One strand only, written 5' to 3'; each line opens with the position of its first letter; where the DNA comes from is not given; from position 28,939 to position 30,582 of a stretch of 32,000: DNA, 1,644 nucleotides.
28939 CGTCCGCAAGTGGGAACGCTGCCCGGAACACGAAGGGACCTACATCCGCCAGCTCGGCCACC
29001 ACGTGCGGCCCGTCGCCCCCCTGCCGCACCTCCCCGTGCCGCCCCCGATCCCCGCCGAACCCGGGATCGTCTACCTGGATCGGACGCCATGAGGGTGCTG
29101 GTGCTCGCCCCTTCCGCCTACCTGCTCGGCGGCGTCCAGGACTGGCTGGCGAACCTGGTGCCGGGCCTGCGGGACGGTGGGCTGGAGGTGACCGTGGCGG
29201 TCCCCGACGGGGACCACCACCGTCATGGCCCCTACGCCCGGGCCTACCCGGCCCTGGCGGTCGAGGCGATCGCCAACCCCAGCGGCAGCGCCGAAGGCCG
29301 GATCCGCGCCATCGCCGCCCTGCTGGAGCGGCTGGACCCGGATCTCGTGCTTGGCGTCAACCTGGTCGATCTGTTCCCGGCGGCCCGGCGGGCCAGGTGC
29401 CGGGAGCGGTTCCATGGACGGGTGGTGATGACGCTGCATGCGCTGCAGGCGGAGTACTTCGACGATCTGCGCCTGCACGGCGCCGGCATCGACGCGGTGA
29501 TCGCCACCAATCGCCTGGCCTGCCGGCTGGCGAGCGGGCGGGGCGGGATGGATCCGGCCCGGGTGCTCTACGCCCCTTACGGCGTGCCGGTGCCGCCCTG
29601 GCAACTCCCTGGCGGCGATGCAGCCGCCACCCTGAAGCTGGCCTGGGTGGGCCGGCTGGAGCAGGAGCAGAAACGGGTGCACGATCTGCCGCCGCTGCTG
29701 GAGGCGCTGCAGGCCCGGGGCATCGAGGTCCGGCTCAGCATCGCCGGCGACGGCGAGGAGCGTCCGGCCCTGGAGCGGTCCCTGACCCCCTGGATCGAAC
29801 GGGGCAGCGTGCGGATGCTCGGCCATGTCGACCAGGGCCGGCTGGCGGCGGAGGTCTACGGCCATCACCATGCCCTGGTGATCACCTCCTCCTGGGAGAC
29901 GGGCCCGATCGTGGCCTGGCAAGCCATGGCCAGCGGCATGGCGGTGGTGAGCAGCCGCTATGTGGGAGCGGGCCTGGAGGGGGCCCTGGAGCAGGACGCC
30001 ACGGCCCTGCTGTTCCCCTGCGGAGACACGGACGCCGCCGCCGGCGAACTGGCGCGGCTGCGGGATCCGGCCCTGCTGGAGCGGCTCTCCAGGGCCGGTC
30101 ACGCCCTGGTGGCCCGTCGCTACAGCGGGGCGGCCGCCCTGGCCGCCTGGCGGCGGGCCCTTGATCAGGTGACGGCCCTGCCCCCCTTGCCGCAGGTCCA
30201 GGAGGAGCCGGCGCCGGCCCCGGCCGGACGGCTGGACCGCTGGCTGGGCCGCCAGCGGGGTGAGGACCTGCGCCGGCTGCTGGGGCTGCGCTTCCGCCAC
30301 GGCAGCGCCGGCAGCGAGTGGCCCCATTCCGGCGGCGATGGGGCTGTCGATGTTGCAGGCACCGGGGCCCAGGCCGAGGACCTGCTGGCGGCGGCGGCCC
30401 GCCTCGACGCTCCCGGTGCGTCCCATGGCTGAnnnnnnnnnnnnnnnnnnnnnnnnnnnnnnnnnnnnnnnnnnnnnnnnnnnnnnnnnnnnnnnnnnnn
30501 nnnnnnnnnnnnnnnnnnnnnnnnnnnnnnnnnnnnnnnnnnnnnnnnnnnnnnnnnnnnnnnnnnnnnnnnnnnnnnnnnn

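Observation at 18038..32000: Surface-glycan locus: secreted TIGR03790-like protein divergent from an MsbA/PglK-type ABC half-transporter and a translationally coupled glycosyltransferase operon, with no Wzx/Wzy, Wzm/Wzt or priming transferase in view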

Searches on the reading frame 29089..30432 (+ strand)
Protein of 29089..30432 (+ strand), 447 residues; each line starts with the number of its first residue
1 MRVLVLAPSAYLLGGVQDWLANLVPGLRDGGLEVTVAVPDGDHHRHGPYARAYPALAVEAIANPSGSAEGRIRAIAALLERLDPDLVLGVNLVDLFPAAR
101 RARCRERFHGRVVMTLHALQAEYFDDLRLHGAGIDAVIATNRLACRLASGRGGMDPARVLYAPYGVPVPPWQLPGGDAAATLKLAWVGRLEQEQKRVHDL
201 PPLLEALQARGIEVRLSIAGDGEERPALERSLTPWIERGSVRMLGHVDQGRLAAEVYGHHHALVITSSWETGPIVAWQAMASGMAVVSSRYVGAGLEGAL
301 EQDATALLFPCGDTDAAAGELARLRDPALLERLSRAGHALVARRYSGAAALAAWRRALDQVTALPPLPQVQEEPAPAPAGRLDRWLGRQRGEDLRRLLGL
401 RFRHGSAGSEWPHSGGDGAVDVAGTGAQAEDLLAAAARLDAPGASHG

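Call 6: search_protein_families(library=pfam, proteins=[window:29089-30432:+], max_evalue=0.01)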
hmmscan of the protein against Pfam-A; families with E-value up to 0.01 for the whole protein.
window:29089-30432:+ (447 aa): 4 families
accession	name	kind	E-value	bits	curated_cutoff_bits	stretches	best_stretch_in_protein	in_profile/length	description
PF13692.12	Glyco_trans_1_4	-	2.5e-18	67.1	27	1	183-324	3-139/142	Glycosyl transferases group 1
PF00534.26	Glycos_transf_1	-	2.5e-15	56.9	26.4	1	185-336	19-168/172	Glycosyl transferases group 1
PF13439.12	Glyco_transf_4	-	7.4e-09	36.3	28.5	1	14-166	2-166/170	Glycosyltransferase Family 4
PF13477.12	Glyco_trans_4_2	-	0.00017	22.2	23.4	1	19-119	12-109/139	Glycosyl transferase 4-like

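Call 7: search_protein_families(library=ncbifam, proteins=[window:29089-30432:+], max_evalue=0.01)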
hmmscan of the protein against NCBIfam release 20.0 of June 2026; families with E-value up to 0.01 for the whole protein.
window:29089-30432:+ (447 aa): 14 families
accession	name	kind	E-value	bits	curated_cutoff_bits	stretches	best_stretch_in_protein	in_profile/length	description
NF041876.1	EPS_EpsE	equivalog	2.2e-16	60.1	400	1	136-347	165-382/389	exopolysaccharide biosynthesis GT4 family glycosyltransferase EpsE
TIGR03088.1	stp2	hypoth_equivalog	4.3e-09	35.9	409.05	1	180-359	193-371/374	TIGR03088 family PEP-CTERM/XrtA system glycosyltransferase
TIGR03999.1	thiol_BshA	equivalog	9.3e-09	34.7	273.7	1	195-355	212-367/375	N-acetyl-alpha-D-glucosaminyl L-malate synthase BshA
NF007396.0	PRK09922.1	equivalog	9.9e-08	31.2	385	1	173-324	174-323/361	lipopolysaccharide 1,6-galactosyltransferase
TIGR04348.1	TIGR04348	equivalog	2.6e-07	30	300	1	214-358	168-308/310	selenoneine biosynthesis selenosugar synthase SenB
NF041010.1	glycosy_Agl16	equivalog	1.4e-05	24.2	575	1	151-336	150-327/352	glycosylation protein Agl16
TIGR04047.1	MSMEG_0565_glyc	hypoth_equivalog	5.6e-05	22.4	259.85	1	236-350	254-364/373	MSMEG_0565 family glycosyltransferase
NF050056.1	ProtGlycPglH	equivalog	0.00026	20.2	600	1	186-324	184-316/354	GalNAc-alpha-(1->4)-GalNAc-alpha-(1->3)-diNAcBac-PP-undecaprenol alpha-1,4-N-acetyl-D-galactosaminyltransferase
TIGR04063.1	stp3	hypoth_equivalog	0.00059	18.8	442.05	1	204-359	235-393/397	TIGR04063 family PEP-CTERM/XrtA system glycosyltransferase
NF046085.1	XrtY_assoc_Gly1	equivalog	0.0011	17.9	400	1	179-293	207-318/387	XrtY-associated glycosyltransferase XYAG1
TIGR02149.1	glgA_Coryne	subfamily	0.0017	17.6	302.4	1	252-346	276-375/391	glycogen synthase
TIGR03449.1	mycothiol_MshA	equivalog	0.0029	16.6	462.5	1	241-351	286-393/406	D-inositol-3-phosphate glycosyltransferase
TIGR02095.1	glgA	subfamily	0.006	15.3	328.45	0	184-288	297-397/477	glycogen/starch synthase, ADP-glucose type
NF053787.1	GlcN_PG_synth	equivalog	0.0086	15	480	0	184-348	200-346/361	N-acetylglucosaminyl phosphatidylglycerol synthase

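Call 12: find_encoding_contigs(protein=window:29089-30432:+, flank=10000, max_places=6)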
Protein window:29089-30432:+ (447 aa): no gene with exactly this product is on record in the collection.

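Call 13: find_related_loci(query=window:29089-30432:+, collection=genome_contigs, flank=10000)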
Query window:29089-30432:+ (447 aa) in genome_contigs; peptide patterns used: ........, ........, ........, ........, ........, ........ (x = any residue, [..] = any of these).
116 stretches matched a pattern; 37 encode a relative of the query (tblastn E <= 1e-3); 36 distinct loci.
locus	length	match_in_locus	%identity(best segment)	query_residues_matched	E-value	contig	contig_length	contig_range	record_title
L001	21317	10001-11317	86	1-447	0e+0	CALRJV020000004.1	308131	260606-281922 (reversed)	MAG: Synechococcus sp. UW140 isolate JJ-GEL11-19-1-mx-bin521 genome assembly, contig: JJ-PAL16-20-C4, whole genome shotg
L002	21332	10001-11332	89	1-447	0e+0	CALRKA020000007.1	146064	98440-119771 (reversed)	MAG: Tabrizicola sp. YIM 78059 isolate JJ-CU23-05-2-m1-bin221 genome assembly, contig: JJ-NR103-41-C66, whole genome sho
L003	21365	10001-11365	86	1-447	0e+0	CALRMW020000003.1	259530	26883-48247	MAG: Synechococcus sp. UW140 isolate JJ-KV7-12-2-m1-bin295 genome assembly, contig: JJ-KV7-12-C3, whole genome shotgun s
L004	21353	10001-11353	85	1-447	0e+0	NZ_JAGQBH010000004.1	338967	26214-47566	Cyanobium sp. N.Huapi 1H5 Nhuapi-1H5-C4, whole genome shotgun sequence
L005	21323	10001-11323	82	1-447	0e+0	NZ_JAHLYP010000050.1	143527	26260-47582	Synechococcus sp. CS-1332 k141_23500, whole genome shotgun sequence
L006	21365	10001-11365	84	1-447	0e+0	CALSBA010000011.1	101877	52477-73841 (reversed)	MAG: Synechococcus sp. UW140 isolate JJ-MO2A5-297-1-mx-bin683 genome assembly, contig: JJ-MO2A5-297-C18, whole genome sh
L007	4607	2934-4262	87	1-447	0e+0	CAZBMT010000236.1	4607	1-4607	MAG TPA_asm: uncultured Cyanobium sp. isolate SRP242652_co1_7 genome assembly, contig: NODE_16160_length_4607_cov_8.4369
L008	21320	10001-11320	82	1-446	0e+0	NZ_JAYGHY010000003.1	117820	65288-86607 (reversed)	Cyanobium gracile UHCC 0281 NODE_10_length_117820_cov_18.534297, whole genome shotgun sequence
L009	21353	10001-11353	87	1-447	0e+0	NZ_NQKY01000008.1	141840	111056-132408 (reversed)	Synechococcus sp. BO 8801 NODE_11+_length_141840_cov_20.8409, whole genome shotgun sequence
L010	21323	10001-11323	79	1-447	0e+0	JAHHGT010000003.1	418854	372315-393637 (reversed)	MAG: Aphanothece saxicola GSE-SYN-MK-01-06B scaffold_14_c1, whole genome shotgun sequence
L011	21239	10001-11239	94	1-413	0e+0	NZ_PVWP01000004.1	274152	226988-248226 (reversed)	Aphanothece cf. minutissima CCALA 015 NODE_26_length_274152_cov_99.5846_ID_31846, whole genome shotgun sequence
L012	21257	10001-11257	90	1-419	0e+0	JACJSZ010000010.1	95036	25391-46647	Microcystis elabens FACHB-917 contig10, whole genome shotgun sequence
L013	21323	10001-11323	81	1-447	0e+0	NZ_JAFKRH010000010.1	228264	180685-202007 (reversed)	Synechococcus sp. CCY 0621 Ga0436386_010, whole genome shotgun sequence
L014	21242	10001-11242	92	1-414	0e+0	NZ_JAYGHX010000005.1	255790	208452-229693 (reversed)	Cyanobium gracile UHCC 0139 00005255790, whole genome shotgun sequence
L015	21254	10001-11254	83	1-418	0e+0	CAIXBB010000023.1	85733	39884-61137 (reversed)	MAG: uncultured cyanobacterium isolate Kiruna_bin-04642 genome assembly, contig: bin-04642:23/46, whole genome shotgun s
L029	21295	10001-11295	83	1-442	0e+0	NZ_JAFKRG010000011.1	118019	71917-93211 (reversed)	Synechococcus sp. CCY 9618 Ga0436387_011, whole genome shotgun sequence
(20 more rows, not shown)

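Call 17: search_protein_families(library=pfam, proteins=[L011:11346-13367:+, L011:13372-14307:+, L011:14304-16367:+, L011:16369-17676:+, L011:17673-18845:+, L011:18842-20299:+, L011:20299-21099:+], max_evalue=0.01)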
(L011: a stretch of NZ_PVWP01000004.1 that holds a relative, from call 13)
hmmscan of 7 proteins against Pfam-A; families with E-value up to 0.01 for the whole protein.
L011:11346-13367:+ (673 aa): 6 families
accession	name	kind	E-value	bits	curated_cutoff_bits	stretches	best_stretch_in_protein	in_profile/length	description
PF00535.33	Glycos_transf_2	-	1.4e-39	136.2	23.3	2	345-460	1-116/168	Glycosyl transferase family 2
PF13641.12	Glyco_tranf_2_3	-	2.9e-18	67.1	27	1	341-542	1-207/230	Glycosyltransferase like family 2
PF10111.15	Glyco_tranf_2_2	-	1.1e-14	55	27.3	1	347-459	3-123/276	Glycosyltransferase like family 2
PF02709.20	Glyco_transf_7C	-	8e-10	38.7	23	1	250-286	20-56/78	N-terminal domain of galactosyltransferase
PF13632.12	Glyco_trans_2_3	-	0.00012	22.4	27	0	426-542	2-119/198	Glycosyl transferase family group 2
PF13506.12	Glyco_transf_21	-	0.0029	17.6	21.7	0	175-267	25-120/174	Glycosyl transferase family 21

L011:13372-14307:+ (311 aa): 5 families
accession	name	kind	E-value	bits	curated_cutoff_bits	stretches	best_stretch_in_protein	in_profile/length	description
PF00535.33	Glycos_transf_2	-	5.6e-22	78.9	23.3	1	16-169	1-163/168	Glycosyl transferase family 2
PF13641.12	Glyco_tranf_2_3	-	4e-07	30.7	27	1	13-201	1-203/230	Glycosyltransferase like family 2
PF13428.12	TPR_14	-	0.0005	20.9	23.5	1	276-310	10-44/44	Tetratricopeptide repeat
PF10111.15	Glyco_tranf_2_2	-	0.0016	18.4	27.3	0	16-126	1-120/276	Glycosyltransferase like family 2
PF14559.12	TPR_19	-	0.006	17.3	25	0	282-309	6-33/68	Tetratricopeptide repeat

L011:14304-16367:+ (687 aa): 6 families
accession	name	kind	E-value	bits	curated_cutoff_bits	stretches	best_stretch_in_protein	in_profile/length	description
PF00534.26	Glycos_transf_1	-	1.1e-30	106.8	26.4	1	492-663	2-172/172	Glycosyl transferases group 1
PF13692.12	Glyco_trans_1_4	-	6.5e-27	95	27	1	508-649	4-142/142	Glycosyl transferases group 1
PF00535.33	Glycos_transf_2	-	3.2e-13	50.4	23.3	1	4-127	1-125/168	Glycosyl transferase family 2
PF20706.3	GT4-conflict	-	1.4e-10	41.2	26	1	502-676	194-384/385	Family 4 Glycosyltransferase in conflict systems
PF13641.12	Glyco_tranf_2_3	-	3.7e-10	40.7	27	1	3-205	3-215/230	Glycosyltransferase like family 2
PF13524.12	Glyco_trans_1_2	-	5.8e-08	33.2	25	1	540-678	16-143/144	Glycosyl transferase-like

L011:16369-17676:+ (435 aa): 2 families
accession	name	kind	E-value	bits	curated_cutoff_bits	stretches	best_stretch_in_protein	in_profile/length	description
PF13692.12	Glyco_trans_1_4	-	1.4e-05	25.9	27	1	250-391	4-139/142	Glycosyl transferases group 1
PF00534.26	Glycos_transf_1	-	0.0033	17.4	26.4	1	239-388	7-152/172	Glycosyl transferases group 1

L011:17673-18845:+ (390 aa): 5 families
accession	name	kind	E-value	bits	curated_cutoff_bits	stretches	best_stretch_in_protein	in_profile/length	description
PF00534.26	Glycos_transf_1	-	1.6e-28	99.8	26.4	1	205-356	15-164/172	Glycosyl transferases group 1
PF13692.12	Glyco_trans_1_4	-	3.3e-25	89.4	27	1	207-349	3-141/142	Glycosyl transferases group 1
PF13579.12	Glyco_trans_4_4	-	1.4e-20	74.7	29.7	1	15-188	1-158/158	Glycosyl transferase 4-like domain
PF20706.3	GT4-conflict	-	4e-11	43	26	1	179-318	171-314/385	Family 4 Glycosyltransferase in conflict systems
PF13439.12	Glyco_transf_4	-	1.4e-09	38.6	28.5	1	15-189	2-166/170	Glycosyltransferase Family 4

L011:18842-20299:+ (485 aa): 0 families

L011:20299-21099:+ (266 aa): 2 families
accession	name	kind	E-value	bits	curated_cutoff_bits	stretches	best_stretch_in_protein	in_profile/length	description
PF00535.33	Glycos_transf_2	-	2.2e-14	54.2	23.3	1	13-131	3-130/168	Glycosyl transferase family 2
PF13704.12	Glyco_tranf_2_4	-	7e-05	23.7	27.5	1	17-89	1-81/98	Glycosyl transferase family 2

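Call 18: search_protein_families(library=ncbifam, proteins=[L011:11346-13367:+, L011:13372-14307:+, L011:14304-16367:+, L011:16369-17676:+, L011:17673-18845:+, L011:18842-20299:+, L011:20299-21099:+], max_evalue=0.01)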
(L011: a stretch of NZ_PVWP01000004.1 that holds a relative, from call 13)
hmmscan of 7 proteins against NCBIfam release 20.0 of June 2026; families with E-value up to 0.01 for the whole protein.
L011:11346-13367:+ (673 aa): 25 families
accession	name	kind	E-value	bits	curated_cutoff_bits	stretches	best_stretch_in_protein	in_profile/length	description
NF041875.1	EPS_EpsD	equivalog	1.7e-22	80.3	370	1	344-439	1-96/325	exopolysaccharide biosynthesis glycosyltransferase EpsD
TIGR03965.1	mycofact_glyco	equivalog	7.2e-22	77.9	280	2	317-442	47-174/467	mycofactocin biosynthesis glycosyltransferase MftF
NF007482.0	PRK10073.1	equivalog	1.6e-20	73.4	423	1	344-441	8-104/334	glycosyltransferase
NF050050.1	ProtGlycPglI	equivalog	4.1e-20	72.4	500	1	344-445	4-106/306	GalNAc(5)-diNAcBac-PP-undecaprenol beta-1,3-glucosyltransferase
NF047683.1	TeichurnBiosyTuaG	equivalog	1.9e-17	63.8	400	1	343-449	7-113/252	teichuronic acid biosynthesis protein TuaG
TIGR03937.1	PgaC_IcaA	equivalog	5.6e-16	58.5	422.3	1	343-455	46-158/407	poly-beta-1,6-N-acetyl-D-glucosamine synthase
TIGR04283.1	glyco_like_mftF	equivalog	2.1e-14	53.6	182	2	344-450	1-99/221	TIGR04283 family arsenosugar biosynthesis glycosyltransferase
NF050819.1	PolSacchBiosHfsG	equivalog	3.5e-13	49.4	500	2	93-285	6-201/302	polysaccharide biosynthesis protein HfsG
NF038302.1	EPS_HpsE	equivalog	3e-11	42.9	300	1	350-471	9-134/307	hormogonium polysaccharide biosynthesis glycosyltransferase HpsE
NF053739.1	GlytfEpsEBac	equivalog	8.5e-11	41.3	450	1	344-448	3-108/265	glycosyltransferase EpsE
TIGR04017.1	WcaA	equivalog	3.4e-09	36.7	495.75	1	343-442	6-105/279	colanic acid biosynthesis glycosyltransferase WcaA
NF007453.0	PRK10018.1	equivalog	6.6e-09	35.8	382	1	343-442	7-106/280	colanic acid biosynthesis glycosyltransferase WcaA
NF038299.1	EPS_HpsN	equivalog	8.8e-09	34.7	425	1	343-459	2-118/317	hormogonium polysaccharide biosynthesis glycosyltransferase HpsN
NF041394.1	GtaseAglG_Halo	equivalog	2.9e-08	33.4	440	1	354-434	15-94/304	glucosyl-dolichyl phosphate glucuronosyltransferase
TIGR03469.1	HpnB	hypoth_equivalog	3e-08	33.1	379.25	1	343-407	45-112/386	hopene-associated glycosyltransferase HpnB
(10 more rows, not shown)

L011:13372-14307:+ (311 aa): 16 families
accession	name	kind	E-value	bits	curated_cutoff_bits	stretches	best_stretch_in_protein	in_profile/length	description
NF053739.1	GlytfEpsEBac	equivalog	1.1e-27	96.7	450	1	13-206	1-200/265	glycosyltransferase EpsE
NF007482.0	PRK10073.1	equivalog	3.1e-15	56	423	1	12-126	5-120/334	glycosyltransferase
NF041875.1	EPS_EpsD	equivalog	9.4e-13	48.3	370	1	15-121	1-108/325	exopolysaccharide biosynthesis glycosyltransferase EpsD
TIGR03965.1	mycofact_glyco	equivalog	1.7e-12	47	280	1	10-116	71-178/467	mycofactocin biosynthesis glycosyltransferase MftF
TIGR03937.1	PgaC_IcaA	equivalog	1.8e-12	47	422.3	1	8-101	40-134/407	poly-beta-1,6-N-acetyl-D-glucosamine synthase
NF047683.1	TeichurnBiosyTuaG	equivalog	4e-12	46.3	400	1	11-217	4-212/252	teichuronic acid biosynthesis protein TuaG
TIGR04283.1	glyco_like_mftF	equivalog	1.9e-10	40.7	182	1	15-204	1-181/221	TIGR04283 family arsenosugar biosynthesis glycosyltransferase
TIGR03469.1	HpnB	hypoth_equivalog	3.4e-07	29.6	379.25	1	11-66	42-98/386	hopene-associated glycosyltransferase HpnB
TIGR04009.1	wcaE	equivalog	2.9e-05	23.5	369.2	1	22-147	13-136/248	colanic acid biosynthesis glycosyltransferase WcaE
NF045692.1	OglycostaseCruG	equivalog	0.00013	21.1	600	1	9-73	37-101/386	2'-O-glycosyltransferase CruG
NF038302.1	EPS_HpsE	equivalog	0.00014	20.9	300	1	15-130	3-124/307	hormogonium polysaccharide biosynthesis glycosyltransferase HpsE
TIGR04440.1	glyco_TIGR04440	domain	0.00046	20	70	1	14-137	1-126/215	TIGR00180 family glycosyltransferase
NF047588.1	GlcsyltransPgfSStrep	equivalog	0.00075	18.8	500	1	32-113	24-105/308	glycosyltransferase PgfS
NF007986.1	PRK10714.1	equivalog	0.0012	17.9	529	1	14-107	7-105/316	undecaprenyl-phosphate 4-deoxy-4-formamido-L-arabinose transferase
NF010496.0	PRK13915.1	equivalog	0.0021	17.2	262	1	12-66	30-86/307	glucosyl-3-phosphoglycerate synthase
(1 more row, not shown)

L011:14304-16367:+ (687 aa): 41 families (the best 25 are shown)
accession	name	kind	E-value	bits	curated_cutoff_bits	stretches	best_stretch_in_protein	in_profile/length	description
NF038299.1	EPS_HpsN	equivalog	3.9e-32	111.5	425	1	2-210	2-229/317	hormogonium polysaccharide biosynthesis glycosyltransferase HpsN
NF041876.1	EPS_EpsE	equivalog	1.3e-24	87.2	400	1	505-675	214-387/389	exopolysaccharide biosynthesis GT4 family glycosyltransferase EpsE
TIGR03088.1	stp2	hypoth_equivalog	2.9e-23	82.5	409.05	1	490-675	179-364/374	TIGR03088 family PEP-CTERM/XrtA system glycosyltransferase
NF053787.1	GlcN_PG_synth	equivalog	2e-19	69.7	480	1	491-680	183-355/361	N-acetylglucosaminyl phosphatidylglycerol synthase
NF041875.1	EPS_EpsD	equivalog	2.7e-19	69.7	370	1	3-203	1-208/325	exopolysaccharide biosynthesis glycosyltransferase EpsD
TIGR03999.1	thiol_BshA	equivalog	2.3e-17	63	273.7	1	495-672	189-361/375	N-acetyl-alpha-D-glucosaminyl L-malate synthase BshA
TIGR04157.1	glyco_rSAM_CFB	subfamily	3.3e-16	59.3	400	1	484-670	206-395/406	TIGR04157 family glycosyltransferase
TIGR03449.1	mycothiol_MshA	equivalog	1e-15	57.6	462.5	1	492-679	207-398/406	D-inositol-3-phosphate glycosyltransferase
TIGR04047.1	MSMEG_0565_glyc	hypoth_equivalog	2e-15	56.8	259.85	1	476-667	164-358/373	MSMEG_0565 family glycosyltransferase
NF038295.1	EPS_HpsP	equivalog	1.7e-13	50.4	550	1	491-678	193-381/388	hormogonium polysaccharide biosynthesis glycosyltransferase HpsP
TIGR04063.1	stp3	hypoth_equivalog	1.9e-12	46.8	442.05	1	463-668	176-379/397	TIGR04063 family PEP-CTERM/XrtA system glycosyltransferase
TIGR02149.1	glgA_Coryne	subfamily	5.9e-12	45.4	302.4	1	555-675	257-381/391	glycogen synthase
NF047684.1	TeichurnBiosyTuaC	equivalog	4.2e-11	42.4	550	1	491-675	205-380/391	teichuronic acid biosynthesis protein TuaC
NF012028.0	PRK15484.1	subfamily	7.6e-11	41.7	618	1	489-674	177-368/380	lipopolysaccharide N-acetylglucosaminyltransferase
TIGR03965.1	mycofact_glyco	equivalog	1.1e-10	41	280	1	3-201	76-280/467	mycofactocin biosynthesis glycosyltransferase MftF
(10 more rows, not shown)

L011:16369-17676:+ (435 aa): 0 families

L011:17673-18845:+ (390 aa): 27 families (the best 25 are shown)
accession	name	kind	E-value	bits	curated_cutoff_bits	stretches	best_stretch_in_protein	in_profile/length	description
NF038295.1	EPS_HpsP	equivalog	1.8e-76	257.7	550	1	2-384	1-388/388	hormogonium polysaccharide biosynthesis glycosyltransferase HpsP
NF046085.1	XrtY_assoc_Gly1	equivalog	2.4e-49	168.2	400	1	1-385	1-386/387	XrtY-associated glycosyltransferase XYAG1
NF041876.1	EPS_EpsE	equivalog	1.6e-20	73.7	400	1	199-359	208-370/389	exopolysaccharide biosynthesis GT4 family glycosyltransferase EpsE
TIGR03449.1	mycothiol_MshA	equivalog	4.9e-18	65.2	462.5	1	208-384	223-404/406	D-inositol-3-phosphate glycosyltransferase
TIGR04047.1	MSMEG_0565_glyc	hypoth_equivalog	1.2e-15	57.5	259.85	1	215-381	203-372/373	MSMEG_0565 family glycosyltransferase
NF041010.1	glycosy_Agl16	equivalog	3.7e-15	55.7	575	1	98-382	75-350/352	glycosylation protein Agl16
TIGR03088.1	stp2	hypoth_equivalog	2.2e-14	53.3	409.05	1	198-384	187-374/374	TIGR03088 family PEP-CTERM/XrtA system glycosyltransferase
TIGR03999.1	thiol_BshA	equivalog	1.3e-10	40.8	273.7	1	211-384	205-374/375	N-acetyl-alpha-D-glucosaminyl L-malate synthase BshA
NF053787.1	GlcN_PG_synth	equivalog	1.3e-10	40.6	480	1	279-384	255-360/361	N-acetylglucosaminyl phosphatidylglycerol synthase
NF038255.1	exopoly_VpsD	equivalog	3.3e-10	39.4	300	1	212-384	210-380/381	VpsD family glycosyltransferase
NF007396.0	PRK09922.1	equivalog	1e-09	37.7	385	1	205-316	182-290/361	lipopolysaccharide 1,6-galactosyltransferase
NF053513.1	Gtran_IagA_BgsA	equivalog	1.1e-08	34.5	460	1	270-384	220-332/333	LTA glycolipid anchor biosynthesis glycosyltransferase, IagA/BgsA family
TIGR02149.1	glgA_Coryne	subfamily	1.4e-08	34.2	302.4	1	280-384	278-391/391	glycogen synthase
TIGR04157.1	glyco_rSAM_CFB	subfamily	1.1e-07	31.2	400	1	208-315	230-330/406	TIGR04157 family glycosyltransferase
NF049988.1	MGlcDAGSynMgs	equivalog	2.5e-07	30.4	400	1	211-353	219-356/398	alpha-monoglucosyldiacylglycerol synthase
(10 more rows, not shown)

L011:18842-20299:+ (485 aa): 1 family
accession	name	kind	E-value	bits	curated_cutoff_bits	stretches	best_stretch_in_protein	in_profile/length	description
NF051875.1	glycan_WsfD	subfamily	0.0057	15.4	80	0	205-290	158-241/452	glycan biosynthesis hexose transferase WsfD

L011:20299-21099:+ (266 aa): 4 families
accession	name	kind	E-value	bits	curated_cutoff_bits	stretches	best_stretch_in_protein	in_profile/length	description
TIGR04283.1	glyco_like_mftF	equivalog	2.9e-11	43.4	182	1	13-119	4-111/221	TIGR04283 family arsenosugar biosynthesis glycosyltransferase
TIGR04182.1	glyco_TIGR04182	equivalog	1e-05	25.1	325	1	11-96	3-89/293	S-layer glycoprotein N-glycosyltransferase AglJ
TIGR04195.1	S_glycosyl_SunS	equivalog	1.1e-05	24.5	350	1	7-90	56-142/421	SunS family peptide S-glycosyltransferase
TIGR03937.1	PgaC_IcaA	equivalog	0.001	18.1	422.3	1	6-114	43-161/407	poly-beta-1,6-N-acetyl-D-glucosamine synthase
